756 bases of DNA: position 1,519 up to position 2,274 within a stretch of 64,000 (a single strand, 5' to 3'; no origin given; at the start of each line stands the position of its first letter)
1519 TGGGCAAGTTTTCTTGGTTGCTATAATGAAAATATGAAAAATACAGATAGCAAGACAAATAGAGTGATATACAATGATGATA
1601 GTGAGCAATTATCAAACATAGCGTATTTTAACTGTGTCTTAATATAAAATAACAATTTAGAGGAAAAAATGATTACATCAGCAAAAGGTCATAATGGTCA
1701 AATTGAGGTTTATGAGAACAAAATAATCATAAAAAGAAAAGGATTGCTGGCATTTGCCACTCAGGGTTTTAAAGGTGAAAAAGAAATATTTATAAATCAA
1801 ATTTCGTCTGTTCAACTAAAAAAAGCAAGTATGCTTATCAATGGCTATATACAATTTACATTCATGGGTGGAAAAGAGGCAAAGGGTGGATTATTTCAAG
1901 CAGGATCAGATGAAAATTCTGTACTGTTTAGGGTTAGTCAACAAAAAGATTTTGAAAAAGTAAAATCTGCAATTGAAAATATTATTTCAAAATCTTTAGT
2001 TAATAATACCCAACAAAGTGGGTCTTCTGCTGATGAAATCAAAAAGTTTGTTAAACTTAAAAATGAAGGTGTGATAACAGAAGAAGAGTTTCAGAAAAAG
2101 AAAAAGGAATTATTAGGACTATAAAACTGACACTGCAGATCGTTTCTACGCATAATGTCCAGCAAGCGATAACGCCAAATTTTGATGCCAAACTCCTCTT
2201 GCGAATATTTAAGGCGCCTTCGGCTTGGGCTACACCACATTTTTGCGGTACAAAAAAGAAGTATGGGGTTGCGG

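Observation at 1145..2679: ~1.5-kb AT-rich cassette flanked by shuffled inverted-repeat modules, carrying a PH/SHOCT-domain ORF, immediately upstream of ssrA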

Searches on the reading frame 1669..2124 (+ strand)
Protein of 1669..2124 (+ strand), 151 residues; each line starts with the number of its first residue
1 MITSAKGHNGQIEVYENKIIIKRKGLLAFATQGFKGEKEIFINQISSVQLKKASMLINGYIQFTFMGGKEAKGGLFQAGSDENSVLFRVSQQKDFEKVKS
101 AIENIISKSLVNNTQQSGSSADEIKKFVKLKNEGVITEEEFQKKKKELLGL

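Call 11: search_protein_families(library=pfam, proteins=[window:1669-2124:+], max_evalue=0.01)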
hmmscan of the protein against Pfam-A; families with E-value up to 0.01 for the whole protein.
window:1669-2124:+ (151 aa): 3 families
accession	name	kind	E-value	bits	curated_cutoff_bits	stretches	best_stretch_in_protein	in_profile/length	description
PF14472.11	DUF4429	-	1.8e-09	38.5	25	1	18-102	7-94/95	Domain of unknown function (DUF4429)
PF09851.14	SHOCT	-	1.1e-07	31.8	27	1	122-149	1-28/28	Short C-terminal domain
PF00538.25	Linker_histone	-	0.0045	17.6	22.4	0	102-141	4-42/74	linker histone H1 and H5 family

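Call 12: find_encoding_contigs(protein=window:1669-2124:+, flank=10000, max_places=10)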
Protein window:1669-2124:+ (151 aa): 2 contigs read that carry it; 2 places shown.
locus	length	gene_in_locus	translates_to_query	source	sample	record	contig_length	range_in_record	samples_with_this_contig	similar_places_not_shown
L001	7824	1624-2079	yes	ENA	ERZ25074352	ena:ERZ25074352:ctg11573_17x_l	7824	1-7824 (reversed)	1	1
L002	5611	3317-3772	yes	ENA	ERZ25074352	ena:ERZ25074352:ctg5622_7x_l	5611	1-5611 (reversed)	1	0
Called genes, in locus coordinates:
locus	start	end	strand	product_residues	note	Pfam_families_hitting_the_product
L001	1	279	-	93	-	?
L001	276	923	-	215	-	PF00753:Lactamase_B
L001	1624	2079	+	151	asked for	PF14472:DUF4429, PF09851:SHOCT (weak)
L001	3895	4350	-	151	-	PF14472:DUF4429, PF09851:SHOCT (weak)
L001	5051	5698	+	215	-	PF00753:Lactamase_B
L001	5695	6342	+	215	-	PF02224:Cytidylate_kin, PF13189:Cytidylate_kin2 (weak)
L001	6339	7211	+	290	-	PF02401:LYTB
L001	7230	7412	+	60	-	-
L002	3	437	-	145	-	?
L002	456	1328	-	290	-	PF02401:LYTB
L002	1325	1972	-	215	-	PF02224:Cytidylate_kin, PF13189:Cytidylate_kin2 (weak)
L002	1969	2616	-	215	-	PF00753:Lactamase_B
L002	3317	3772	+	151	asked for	PF14472:DUF4429, PF09851:SHOCT (weak)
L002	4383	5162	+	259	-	PF02401:LYTB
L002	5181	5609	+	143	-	?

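Call 20: find_homologous_proteins(query=window:1669-2124:+)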
Query window:1669-2124:+ (151 aa): 140 proteins with E <= 0.001 among 202 candidates; the best 120 are listed.
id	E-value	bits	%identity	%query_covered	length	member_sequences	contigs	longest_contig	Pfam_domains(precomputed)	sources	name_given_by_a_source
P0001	1.1e-85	302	100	100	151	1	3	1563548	PF14472.12,PF09851.15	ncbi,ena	-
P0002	3.0e-52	194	64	100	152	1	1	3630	PF14472.12,PF09851.15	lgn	-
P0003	2.5e-49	185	60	100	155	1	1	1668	PF14472.12,PF09851.15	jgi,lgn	-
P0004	3.0e-49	184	60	100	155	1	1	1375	PF14472.12,PF09851.15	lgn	-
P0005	7.7e-49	183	61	100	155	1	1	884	PF14472.12,PF09851.15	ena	-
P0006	1.4e-48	182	60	100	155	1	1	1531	PF14472.12,PF09851.15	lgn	-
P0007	1.8e-47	179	59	97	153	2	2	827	PF14472.12,PF09851.15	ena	-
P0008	1.1e-45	173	58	99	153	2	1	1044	PF14472.12,PF09851.15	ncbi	-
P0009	7.7e-45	170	59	97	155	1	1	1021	PF14472.12,PF09851.15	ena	-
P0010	3.3e-44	168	56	97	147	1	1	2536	PF14472.12,PF09851.15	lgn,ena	-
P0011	9.8e-43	163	54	100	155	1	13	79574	PF14472.12,PF09851.15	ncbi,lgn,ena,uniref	ncbi:DUF4429 domain-containing protein [Pseudomonas shirazensis]|uniref:DUF4429 domain-containing pr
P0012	1.0e-42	163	55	99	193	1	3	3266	PF14472.12,PF09851.15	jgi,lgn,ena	jgi:hypothetical protein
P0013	1.9e-42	162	57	98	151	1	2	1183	PF14472.12,PF09851.15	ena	-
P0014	2.2e-42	162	54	97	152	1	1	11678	PF14472.12,PF09851.15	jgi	jgi:hypothetical protein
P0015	2.2e-42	162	52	100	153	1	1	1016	PF14472.12,PF09851.15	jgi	jgi:hypothetical protein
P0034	2.0e-40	156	55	97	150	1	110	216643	PF14472.12,PF09851.15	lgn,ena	-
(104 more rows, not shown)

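Call 24: find_encoding_contigs(protein=P0002, flank=5000, max_places=4)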
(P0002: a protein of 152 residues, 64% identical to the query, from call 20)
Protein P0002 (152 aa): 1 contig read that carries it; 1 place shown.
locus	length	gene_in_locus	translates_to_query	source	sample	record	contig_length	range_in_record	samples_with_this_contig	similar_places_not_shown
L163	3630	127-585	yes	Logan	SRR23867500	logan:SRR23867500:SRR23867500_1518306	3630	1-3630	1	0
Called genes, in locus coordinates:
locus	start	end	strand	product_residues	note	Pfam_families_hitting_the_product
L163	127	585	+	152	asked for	PF14472:DUF4429, PF09851:SHOCT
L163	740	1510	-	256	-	-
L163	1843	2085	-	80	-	-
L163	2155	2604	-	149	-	-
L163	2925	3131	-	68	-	-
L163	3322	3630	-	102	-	?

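Call 44: find_encoding_contigs(protein=P0003, flank=5000, max_places=3)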
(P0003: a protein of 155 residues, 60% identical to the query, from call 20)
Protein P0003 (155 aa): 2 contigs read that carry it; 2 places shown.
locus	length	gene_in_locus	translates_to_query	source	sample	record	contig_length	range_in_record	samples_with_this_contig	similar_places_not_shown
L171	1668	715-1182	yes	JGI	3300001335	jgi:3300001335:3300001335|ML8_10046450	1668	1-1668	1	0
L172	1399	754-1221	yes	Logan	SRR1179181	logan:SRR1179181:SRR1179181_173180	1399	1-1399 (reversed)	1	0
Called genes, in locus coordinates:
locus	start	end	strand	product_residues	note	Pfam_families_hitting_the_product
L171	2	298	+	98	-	?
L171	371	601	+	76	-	-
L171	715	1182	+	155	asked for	PF14472:DUF4429, PF09851:SHOCT (weak)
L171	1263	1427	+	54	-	-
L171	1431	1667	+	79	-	?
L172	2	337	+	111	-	?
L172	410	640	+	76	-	-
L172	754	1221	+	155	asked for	PF14472:DUF4429, PF09851:SHOCT (weak)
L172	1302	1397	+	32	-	?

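Call 45: find_encoding_contigs(protein=P0010, flank=5000, max_places=3)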
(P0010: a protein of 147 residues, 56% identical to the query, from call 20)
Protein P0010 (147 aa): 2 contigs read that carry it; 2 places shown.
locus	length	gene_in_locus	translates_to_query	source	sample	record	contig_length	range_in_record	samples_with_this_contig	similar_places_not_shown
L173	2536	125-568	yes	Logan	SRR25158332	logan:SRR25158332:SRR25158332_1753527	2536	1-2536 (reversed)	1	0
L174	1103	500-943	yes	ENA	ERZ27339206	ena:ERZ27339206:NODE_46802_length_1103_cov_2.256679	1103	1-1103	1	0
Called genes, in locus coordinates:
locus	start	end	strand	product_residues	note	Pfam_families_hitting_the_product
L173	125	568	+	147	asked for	PF14472:DUF4429, PF09851:SHOCT (weak)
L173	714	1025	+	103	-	PF05016:ParE_toxin (weak)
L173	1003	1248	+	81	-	PF02604:PhdYeFM_antitox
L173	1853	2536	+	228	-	?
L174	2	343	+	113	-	?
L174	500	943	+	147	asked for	PF14472:DUF4429, PF09851:SHOCT (weak)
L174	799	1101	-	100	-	?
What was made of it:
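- Another homolog lies next to ParE/Phd (call 45).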

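Call 69: search_protein_families(library=phrogs, proteins=[window:1669-2124:+], max_evalue=0.01)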
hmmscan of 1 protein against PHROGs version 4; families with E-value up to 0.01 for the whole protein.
window:1669-2124:+ (151 aa): 7 families
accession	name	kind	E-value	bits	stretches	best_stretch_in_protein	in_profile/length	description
phrog_2700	-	unknown function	8.5e-19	69.1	1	27-151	211-331/331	-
phrog_888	-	unknown function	3e-14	54.4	1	70-151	185-271/271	-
phrog_33436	-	unknown function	8.3e-05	23.8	1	112-149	80-117/117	-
phrog_33222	-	unknown function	0.00087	20.4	1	97-151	200-258/258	-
phrog_20665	-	unknown function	0.0015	19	1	82-151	235-306/306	-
phrog_19084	-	unknown function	0.0015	18.8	1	93-149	257-306/307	-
phrog_34972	-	unknown function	0.0029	18.2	1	109-149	11-51/223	-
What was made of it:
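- It hits PHROG families (call 69).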

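Call 70: search_protein_families(library=padloc, proteins=[window:1669-2124:+], max_evalue=0.01)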
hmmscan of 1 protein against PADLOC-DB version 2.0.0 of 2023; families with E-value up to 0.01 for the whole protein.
window:1669-2124:+ (151 aa): 0 families

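Call 78: predict_structure(alignment_id=A1)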
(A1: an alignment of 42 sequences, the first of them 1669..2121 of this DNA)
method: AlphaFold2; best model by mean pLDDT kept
length: 151 residues; sequences in the alignment: 42
mean_pLDDT: 88.9   pTM: 0.69
mean pLDDT of the five models: 88.9, 85.3, 84.8, 84.7, 83.8
residues with pLDDT >= 90: 96; 70-90: 46; 50-70: 9; < 50: 0
segments of 3 or more residues with pLDDT < 50: none
pLDDT, mean of each block of 10 residues (from residue 1): 95 97 82 83 95 94 85 77 94 98 93 67 89 96 90 76
secondary structure, 60 per line:
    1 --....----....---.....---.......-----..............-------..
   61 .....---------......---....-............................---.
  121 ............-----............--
elements in order: E3-6 E11-14 E18-22 H26-32 E38-41 E45-51 E59-65 H75-80 E84-87 H89-116 H120-132 H138-149

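Call 81: fold_search(model_id=the predicted structure, library=pdb)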
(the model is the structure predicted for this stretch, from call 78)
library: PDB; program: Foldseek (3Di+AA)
matches with E <= 10: 420; with E <= 0.001: 0
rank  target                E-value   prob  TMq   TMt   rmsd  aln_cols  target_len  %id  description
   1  3ulb_A                6.0e-03  1.00  0.40  0.55   4.4       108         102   14  Crystal structure of the pleckstrin homology domain of Saccharomyces cerevisiae Avo1, a TORC2 subunit, in the P212121  (released 2012-04-11)
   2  2yf0                  7.2e-03  1.00  0.36  0.13   4.4        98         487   12  Human Myotubularin related protein 6 (MTMR6) (released 2011-04-13)
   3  4khb_A                7.6e-03  1.00  0.41  0.53   8.3       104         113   14  Structure of the Spt16D Pob3N heterodimer (released 2013-05-29)
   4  3gyo                  1.1e-02  1.00  0.38  0.26   4.3       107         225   13  Se-Met Rtt106p (released 2009-12-08)
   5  2cay_B                1.1e-02  0.99  0.38  0.42   4.8       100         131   19  Vps36 N-terminal PH domain (released 2006-04-07)
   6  2cay_A                1.4e-02  0.99  0.38  0.42   4.8       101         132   19  Vps36 N-terminal PH domain (released 2006-04-07)
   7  4khb_E                1.9e-02  0.99  0.37  0.51   7.8        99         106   16  Structure of the Spt16D Pob3N heterodimer (released 2013-05-29)
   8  4pq0                  2.1e-02  0.99  0.35  0.24   4.8        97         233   12  Crystal structure of POB3 middle domain at 1.65A (released 2014-03-26)
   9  2gcj_B                2.1e-02  0.98  0.33  0.23   5.4        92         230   12  Crystal Structure of the Pob3 middle domain (released 2006-05-23)
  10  1omw_A                2.2e-02  1.00  0.42  0.12   4.4       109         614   11  Crystal Structure of the complex between G Protein-Coupled Receptor Kinase 2 and Heterotrimeric G Protein beta 1 and g (released 2003-06-03)
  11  2hth_B                2.2e-02  0.85  0.33  0.37   7.9       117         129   10  Structural basis for ubiquitin recognition by the human EAP45/ESCRT-II GLUE domain (released 2006-10-24)
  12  7pwd_A                2.5e-02  1.00  0.40  0.12   4.8       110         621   10  Structure of an inhibited GRK2-G-beta and G-gamma complex (released 2021-10-20)
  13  5umu_A                2.5e-02  0.75  0.27  0.18   7.1       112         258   18  Crystal structure of the middle double PH domain of human FACT complex subunit SPT16 (released 2018-01-31)
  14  7k7l_A                2.7e-02  1.00  0.38  0.11   3.7       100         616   10  Structure of a hit for G Protein Coupled Receptor Kinase 2 (GRK2) Inhibitor for the Potential Treatment of Heart Failu (released 2020-10-28)
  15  4khb_C                2.7e-02  0.99  0.36  0.50   8.1        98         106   16  Structure of the Spt16D Pob3N heterodimer (released 2013-05-29)
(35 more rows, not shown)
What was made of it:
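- On DUF4429 + SHOCT protein family: The AF2 model and its PH-domain hits agree (calls 78, 81).
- Checked: AF2 pLDDT is 88.9, and the top Foldseek hits are PH domains (calls 78, 81).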

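Call 82: list_cluster_members(proteins=[P0001, P0121, P0122])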
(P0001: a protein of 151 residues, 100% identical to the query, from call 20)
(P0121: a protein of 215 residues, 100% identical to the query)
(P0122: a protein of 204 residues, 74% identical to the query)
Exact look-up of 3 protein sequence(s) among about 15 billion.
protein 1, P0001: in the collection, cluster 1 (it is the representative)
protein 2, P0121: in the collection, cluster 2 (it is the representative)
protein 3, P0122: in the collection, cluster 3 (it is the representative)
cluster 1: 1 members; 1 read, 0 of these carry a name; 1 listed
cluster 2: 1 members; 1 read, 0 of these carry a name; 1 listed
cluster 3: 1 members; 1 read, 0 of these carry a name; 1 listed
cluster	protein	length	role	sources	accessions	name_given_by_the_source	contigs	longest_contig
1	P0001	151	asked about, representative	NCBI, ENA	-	-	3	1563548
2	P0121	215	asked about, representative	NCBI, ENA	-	-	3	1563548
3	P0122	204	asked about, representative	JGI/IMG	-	-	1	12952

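Call 89: find_encoding_contigs(protein=P0034, flank=3000, max_places=5)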
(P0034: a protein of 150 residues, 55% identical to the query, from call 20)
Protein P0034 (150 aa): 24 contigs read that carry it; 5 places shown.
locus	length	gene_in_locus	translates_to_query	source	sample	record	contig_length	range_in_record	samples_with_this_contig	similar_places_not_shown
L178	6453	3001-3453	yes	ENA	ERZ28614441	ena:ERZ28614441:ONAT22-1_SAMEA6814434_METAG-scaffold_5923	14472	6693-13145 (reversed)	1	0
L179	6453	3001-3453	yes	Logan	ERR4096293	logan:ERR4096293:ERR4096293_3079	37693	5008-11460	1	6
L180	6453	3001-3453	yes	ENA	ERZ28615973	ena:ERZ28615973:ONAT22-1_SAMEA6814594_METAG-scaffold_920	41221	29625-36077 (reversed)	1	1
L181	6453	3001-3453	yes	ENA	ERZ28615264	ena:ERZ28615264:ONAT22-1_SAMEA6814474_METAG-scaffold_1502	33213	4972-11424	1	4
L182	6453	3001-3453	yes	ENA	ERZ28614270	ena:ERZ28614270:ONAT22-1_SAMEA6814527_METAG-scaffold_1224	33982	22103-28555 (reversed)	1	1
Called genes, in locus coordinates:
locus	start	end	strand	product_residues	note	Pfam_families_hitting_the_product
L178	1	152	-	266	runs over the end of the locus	PF01695:IstB_IS21, PF00308:Bac_DnaA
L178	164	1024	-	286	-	-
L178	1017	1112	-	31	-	-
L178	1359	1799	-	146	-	-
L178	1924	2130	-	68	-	PF12844:HTH_19 (weak), PF13443:HTH_26 (weak), PF01381:HTH_3 (weak)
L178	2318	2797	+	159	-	PF12844:HTH_19 (weak), PF13560:HTH_31, PF01381:HTH_3, PF13413:HTH_25 (weak)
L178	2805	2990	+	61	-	-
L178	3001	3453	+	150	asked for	PF14472:DUF4429, PF09851:SHOCT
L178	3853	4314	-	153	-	PF05105:Phage_holin_4_1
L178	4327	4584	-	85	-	-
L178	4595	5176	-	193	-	-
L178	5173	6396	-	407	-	PF00078:RVT_1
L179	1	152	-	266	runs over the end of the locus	PF01695:IstB_IS21, PF00308:Bac_DnaA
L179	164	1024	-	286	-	-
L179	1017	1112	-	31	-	-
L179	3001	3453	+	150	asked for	PF14472:DUF4429, PF09851:SHOCT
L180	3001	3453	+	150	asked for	PF14472:DUF4429, PF09851:SHOCT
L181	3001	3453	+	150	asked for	PF14472:DUF4429, PF09851:SHOCT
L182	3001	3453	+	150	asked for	PF14472:DUF4429, PF09851:SHOCT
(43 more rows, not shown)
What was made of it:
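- Closest known: Phage morons. Same: Its family hits PHROGs and is found beside a prophage repressor (calls 69, 89).
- The 55% homolog P0034 sits beside a cI-like repressor, a holin and a DGR reverse transcriptase (call 89). The cargo gene family is phage-associated (calls 69, 89).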
